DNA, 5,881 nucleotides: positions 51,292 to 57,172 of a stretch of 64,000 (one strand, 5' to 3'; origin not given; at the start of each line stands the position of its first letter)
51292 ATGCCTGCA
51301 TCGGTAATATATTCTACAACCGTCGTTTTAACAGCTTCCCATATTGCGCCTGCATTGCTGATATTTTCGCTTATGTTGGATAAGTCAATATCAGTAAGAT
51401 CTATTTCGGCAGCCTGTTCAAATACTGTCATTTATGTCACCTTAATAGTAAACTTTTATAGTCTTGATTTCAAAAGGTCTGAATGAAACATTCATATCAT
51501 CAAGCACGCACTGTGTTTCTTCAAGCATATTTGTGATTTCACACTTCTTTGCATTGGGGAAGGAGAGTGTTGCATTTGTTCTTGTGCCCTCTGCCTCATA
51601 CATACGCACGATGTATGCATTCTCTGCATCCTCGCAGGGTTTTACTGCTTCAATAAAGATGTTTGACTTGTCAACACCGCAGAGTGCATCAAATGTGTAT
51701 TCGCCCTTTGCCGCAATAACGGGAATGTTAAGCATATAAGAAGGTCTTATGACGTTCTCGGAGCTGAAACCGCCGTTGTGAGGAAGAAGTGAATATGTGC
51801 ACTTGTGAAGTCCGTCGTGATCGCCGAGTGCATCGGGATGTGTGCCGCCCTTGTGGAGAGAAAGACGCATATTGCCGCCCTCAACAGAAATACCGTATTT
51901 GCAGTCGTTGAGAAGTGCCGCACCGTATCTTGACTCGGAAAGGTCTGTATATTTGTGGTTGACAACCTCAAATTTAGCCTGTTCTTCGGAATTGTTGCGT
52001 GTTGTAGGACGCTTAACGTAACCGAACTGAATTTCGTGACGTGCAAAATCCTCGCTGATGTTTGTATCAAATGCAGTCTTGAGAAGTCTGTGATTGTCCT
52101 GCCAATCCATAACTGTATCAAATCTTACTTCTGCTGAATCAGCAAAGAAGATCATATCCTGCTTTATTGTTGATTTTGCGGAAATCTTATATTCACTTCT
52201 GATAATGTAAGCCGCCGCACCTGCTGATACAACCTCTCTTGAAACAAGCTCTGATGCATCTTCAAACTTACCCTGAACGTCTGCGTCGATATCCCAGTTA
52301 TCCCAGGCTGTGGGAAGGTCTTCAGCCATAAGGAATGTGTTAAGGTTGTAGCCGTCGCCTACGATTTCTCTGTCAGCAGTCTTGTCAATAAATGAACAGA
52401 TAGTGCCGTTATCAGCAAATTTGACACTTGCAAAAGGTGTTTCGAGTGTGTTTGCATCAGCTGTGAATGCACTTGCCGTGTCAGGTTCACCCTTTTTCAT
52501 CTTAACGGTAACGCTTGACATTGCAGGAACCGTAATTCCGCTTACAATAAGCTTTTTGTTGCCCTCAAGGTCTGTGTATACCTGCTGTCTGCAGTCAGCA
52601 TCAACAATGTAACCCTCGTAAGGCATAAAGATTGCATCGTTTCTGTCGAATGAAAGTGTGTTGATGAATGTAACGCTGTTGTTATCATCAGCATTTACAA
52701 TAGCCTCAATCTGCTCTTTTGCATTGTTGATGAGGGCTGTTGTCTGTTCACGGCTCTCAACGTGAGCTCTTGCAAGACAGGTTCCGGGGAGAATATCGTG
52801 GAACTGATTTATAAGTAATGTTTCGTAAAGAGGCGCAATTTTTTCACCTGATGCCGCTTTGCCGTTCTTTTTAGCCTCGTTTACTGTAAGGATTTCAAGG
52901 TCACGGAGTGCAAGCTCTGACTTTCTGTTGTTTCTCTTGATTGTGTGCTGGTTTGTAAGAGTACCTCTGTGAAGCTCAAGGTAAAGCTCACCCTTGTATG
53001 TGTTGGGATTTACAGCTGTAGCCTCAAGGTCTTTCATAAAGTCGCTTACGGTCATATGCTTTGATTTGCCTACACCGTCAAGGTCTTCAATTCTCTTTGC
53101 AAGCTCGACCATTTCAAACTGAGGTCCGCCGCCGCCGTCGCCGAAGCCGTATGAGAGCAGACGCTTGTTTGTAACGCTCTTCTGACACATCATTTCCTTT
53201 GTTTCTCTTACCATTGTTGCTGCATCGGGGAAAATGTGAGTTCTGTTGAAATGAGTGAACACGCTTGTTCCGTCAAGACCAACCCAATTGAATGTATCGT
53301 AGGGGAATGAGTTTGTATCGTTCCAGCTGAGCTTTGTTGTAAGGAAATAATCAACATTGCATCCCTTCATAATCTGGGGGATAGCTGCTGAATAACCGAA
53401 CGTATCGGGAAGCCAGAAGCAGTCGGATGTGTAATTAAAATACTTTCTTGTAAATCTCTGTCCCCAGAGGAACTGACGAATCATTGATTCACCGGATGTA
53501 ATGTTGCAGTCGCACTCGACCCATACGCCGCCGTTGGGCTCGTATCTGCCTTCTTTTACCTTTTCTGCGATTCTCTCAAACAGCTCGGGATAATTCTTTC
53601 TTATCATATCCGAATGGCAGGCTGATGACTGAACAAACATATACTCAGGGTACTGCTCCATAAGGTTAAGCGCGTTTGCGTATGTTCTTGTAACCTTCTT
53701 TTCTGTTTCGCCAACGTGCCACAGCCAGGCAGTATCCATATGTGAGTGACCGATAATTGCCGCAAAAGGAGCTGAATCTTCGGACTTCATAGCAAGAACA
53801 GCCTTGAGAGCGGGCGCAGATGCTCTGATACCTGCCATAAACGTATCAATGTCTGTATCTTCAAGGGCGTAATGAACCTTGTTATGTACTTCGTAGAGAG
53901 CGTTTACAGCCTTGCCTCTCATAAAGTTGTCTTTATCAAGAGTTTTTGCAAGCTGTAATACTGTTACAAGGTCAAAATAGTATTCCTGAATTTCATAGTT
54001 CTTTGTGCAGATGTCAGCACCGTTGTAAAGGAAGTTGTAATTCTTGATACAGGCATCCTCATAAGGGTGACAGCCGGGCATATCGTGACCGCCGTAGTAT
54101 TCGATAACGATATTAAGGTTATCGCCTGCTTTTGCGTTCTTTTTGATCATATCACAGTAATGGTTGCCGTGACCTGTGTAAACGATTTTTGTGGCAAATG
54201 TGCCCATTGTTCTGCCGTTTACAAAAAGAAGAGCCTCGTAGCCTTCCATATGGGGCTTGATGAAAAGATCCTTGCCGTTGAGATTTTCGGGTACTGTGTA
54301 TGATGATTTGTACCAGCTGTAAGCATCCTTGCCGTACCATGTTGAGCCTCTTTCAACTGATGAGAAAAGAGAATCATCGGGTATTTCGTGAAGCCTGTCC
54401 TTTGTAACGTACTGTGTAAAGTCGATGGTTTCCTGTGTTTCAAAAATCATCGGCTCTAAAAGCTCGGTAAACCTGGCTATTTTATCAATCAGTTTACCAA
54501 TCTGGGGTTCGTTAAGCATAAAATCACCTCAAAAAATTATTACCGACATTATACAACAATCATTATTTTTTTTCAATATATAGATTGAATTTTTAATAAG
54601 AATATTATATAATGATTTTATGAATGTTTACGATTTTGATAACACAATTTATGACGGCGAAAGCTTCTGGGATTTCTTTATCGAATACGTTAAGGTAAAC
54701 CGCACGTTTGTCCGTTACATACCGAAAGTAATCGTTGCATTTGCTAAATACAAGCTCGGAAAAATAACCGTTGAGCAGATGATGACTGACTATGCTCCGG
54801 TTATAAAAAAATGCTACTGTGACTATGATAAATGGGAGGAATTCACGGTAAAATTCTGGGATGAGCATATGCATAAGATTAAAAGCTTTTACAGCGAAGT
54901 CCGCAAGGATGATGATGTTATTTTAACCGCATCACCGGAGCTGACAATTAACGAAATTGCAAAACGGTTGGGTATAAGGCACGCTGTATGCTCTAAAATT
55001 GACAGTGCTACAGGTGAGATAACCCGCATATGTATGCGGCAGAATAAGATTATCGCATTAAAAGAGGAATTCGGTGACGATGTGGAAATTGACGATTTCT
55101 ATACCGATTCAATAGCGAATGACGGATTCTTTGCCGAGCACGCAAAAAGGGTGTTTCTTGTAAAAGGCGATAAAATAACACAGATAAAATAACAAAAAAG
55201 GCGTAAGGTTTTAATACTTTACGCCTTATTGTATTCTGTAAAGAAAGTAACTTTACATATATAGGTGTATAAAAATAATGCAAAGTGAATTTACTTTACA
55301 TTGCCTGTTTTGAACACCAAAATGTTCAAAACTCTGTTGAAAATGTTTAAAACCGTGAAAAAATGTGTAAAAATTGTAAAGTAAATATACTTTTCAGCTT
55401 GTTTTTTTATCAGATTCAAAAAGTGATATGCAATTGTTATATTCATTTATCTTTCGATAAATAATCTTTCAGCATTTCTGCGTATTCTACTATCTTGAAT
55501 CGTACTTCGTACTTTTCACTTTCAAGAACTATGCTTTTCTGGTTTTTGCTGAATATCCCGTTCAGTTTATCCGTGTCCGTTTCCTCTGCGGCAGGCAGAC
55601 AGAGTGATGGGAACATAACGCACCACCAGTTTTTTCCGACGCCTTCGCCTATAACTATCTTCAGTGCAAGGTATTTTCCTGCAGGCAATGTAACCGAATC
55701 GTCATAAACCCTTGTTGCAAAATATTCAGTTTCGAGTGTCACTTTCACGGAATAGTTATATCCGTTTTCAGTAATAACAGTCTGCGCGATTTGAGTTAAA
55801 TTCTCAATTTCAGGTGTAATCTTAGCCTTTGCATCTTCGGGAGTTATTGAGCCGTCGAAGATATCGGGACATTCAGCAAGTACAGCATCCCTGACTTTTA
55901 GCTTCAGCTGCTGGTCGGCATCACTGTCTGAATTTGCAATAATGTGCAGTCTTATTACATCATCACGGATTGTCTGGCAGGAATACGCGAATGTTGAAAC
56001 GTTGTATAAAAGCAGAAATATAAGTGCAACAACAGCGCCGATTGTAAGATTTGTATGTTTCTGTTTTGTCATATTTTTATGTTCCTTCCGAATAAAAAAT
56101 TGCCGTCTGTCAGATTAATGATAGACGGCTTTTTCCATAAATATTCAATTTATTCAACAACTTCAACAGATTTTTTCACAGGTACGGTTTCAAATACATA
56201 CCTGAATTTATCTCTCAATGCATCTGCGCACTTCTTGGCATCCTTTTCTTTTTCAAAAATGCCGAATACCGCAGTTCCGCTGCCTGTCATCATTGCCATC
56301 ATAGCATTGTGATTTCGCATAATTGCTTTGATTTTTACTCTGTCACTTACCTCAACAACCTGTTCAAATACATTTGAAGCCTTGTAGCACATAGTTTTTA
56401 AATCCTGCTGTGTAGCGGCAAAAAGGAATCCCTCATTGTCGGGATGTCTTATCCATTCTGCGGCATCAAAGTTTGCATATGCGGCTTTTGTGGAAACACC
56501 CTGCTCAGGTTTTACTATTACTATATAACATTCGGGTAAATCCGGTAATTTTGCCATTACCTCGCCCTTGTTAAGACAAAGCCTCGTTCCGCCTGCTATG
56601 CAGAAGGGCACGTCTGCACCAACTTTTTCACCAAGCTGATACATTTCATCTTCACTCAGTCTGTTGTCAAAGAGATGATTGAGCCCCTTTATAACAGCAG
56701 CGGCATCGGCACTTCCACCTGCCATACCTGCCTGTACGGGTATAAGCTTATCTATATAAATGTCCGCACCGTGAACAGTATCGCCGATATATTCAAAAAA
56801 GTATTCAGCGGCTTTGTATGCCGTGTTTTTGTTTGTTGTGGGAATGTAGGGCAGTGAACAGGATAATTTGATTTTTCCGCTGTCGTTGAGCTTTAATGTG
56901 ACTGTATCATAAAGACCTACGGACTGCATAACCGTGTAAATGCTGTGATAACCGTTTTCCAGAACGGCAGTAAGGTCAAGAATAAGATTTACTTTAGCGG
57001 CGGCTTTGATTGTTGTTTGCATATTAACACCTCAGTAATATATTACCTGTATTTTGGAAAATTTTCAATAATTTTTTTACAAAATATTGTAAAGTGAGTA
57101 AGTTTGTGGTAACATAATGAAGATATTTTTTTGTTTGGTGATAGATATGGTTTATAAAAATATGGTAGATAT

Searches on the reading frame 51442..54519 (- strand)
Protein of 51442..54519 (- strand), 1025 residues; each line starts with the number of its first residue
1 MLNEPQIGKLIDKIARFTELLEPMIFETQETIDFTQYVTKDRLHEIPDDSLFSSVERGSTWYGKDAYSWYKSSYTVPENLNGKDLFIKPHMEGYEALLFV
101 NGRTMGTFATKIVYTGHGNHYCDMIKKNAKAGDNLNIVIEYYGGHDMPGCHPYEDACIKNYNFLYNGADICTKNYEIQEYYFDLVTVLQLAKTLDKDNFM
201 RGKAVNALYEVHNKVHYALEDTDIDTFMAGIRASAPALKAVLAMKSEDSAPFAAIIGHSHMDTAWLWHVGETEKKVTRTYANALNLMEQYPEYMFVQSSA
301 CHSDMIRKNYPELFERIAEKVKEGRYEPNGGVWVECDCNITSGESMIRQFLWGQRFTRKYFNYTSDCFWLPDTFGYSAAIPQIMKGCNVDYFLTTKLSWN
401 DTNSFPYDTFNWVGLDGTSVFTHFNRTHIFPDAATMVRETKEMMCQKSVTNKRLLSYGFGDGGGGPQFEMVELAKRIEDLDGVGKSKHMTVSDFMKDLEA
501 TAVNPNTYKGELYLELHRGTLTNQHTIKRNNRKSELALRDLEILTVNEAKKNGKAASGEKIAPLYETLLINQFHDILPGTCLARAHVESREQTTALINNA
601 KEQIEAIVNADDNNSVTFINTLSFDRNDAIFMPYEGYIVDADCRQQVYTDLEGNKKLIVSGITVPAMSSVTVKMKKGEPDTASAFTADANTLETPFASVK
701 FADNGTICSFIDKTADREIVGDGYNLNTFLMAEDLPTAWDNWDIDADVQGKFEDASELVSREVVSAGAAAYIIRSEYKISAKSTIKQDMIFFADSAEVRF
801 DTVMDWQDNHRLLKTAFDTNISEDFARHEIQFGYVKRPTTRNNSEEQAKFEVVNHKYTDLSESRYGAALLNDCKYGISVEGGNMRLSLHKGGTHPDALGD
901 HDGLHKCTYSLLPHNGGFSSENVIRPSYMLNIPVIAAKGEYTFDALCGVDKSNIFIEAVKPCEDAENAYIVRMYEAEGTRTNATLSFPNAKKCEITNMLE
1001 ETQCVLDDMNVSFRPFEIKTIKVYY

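Call 36: search_protein_families(library=pfam, proteins=[window:51442-54519:-], max_evalue=0.00001)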
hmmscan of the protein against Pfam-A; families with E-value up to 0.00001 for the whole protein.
window:51442-54519:- (1025 aa): 4 families
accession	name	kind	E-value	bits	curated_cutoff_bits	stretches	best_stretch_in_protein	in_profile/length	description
PF01074.27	Glyco_hydro_38N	-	1e-77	261.7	25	1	255-502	4-259/270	Glycosyl hydrolases family 38 N-terminal domain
PF07748.19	Glyco_hydro_38C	-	3.2e-51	174.9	25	1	692-897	1-205/206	Glycosyl hydrolases family 38 C-terminal domain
PF09261.16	Alpha-mann_mid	-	1.5e-18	67.1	31.1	1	515-608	1-93/96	Alpha mannosidase middle domain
PF17677.7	Glyco_hydro38C2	-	2.3e-14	53.7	22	1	953-1021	1-72/72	Glycosyl hydrolases family 38 C-terminal beta sandwich domain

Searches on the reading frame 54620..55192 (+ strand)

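Call 36: search_protein_families(library=pfam, proteins=[window:54620-55192:+], max_evalue=0.00001)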
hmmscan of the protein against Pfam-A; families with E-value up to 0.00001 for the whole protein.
window:54620-55192:+ (190 aa): 1 family
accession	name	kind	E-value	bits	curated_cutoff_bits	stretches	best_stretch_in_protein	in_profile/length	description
PF12710.13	HAD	-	2.3e-10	41.6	27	1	3-165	2-182/189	haloacid dehalogenase-like hydrolase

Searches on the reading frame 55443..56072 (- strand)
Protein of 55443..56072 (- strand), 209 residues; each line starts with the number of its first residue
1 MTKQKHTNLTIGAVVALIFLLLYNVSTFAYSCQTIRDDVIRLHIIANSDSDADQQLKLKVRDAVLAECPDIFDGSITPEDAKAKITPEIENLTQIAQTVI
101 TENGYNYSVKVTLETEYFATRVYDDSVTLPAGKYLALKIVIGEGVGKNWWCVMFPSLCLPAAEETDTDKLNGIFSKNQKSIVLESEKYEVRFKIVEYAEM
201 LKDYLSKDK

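Call 36: search_protein_families(library=pfam, proteins=[window:55443-56072:-], max_evalue=0.00001)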
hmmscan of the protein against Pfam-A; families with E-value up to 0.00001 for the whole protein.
window:55443-56072:- (209 aa): 1 family
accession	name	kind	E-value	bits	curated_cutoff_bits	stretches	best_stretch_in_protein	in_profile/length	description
PF09551.15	Spore_II_R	-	9.9e-47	159.1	25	1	37-162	2-126/128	Stage II sporulation protein R (spore_II_R)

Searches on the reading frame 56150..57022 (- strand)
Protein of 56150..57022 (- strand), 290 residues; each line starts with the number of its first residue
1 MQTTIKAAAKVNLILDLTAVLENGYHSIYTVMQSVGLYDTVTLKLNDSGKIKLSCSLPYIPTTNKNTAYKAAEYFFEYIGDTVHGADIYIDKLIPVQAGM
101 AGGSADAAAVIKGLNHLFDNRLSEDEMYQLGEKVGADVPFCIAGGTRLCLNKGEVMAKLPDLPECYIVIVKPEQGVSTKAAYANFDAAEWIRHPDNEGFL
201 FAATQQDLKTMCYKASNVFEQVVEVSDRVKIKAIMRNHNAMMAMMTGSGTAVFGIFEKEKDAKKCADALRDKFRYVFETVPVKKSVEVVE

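Call 36: search_protein_families(library=pfam, proteins=[window:56150-57022:-], max_evalue=0.00001)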
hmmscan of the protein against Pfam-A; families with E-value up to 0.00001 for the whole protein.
window:56150-57022:- (290 aa): 2 families
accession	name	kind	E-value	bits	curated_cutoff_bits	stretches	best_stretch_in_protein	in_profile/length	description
PF00288.32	GHMP_kinases_N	-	2.6e-18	66.4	22.3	1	66-145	1-87/87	GHMP kinases N terminal domain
PF08544.19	GHMP_kinases_C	-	1.5e-07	32.1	21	1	230-273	38-83/85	GHMP kinases C terminal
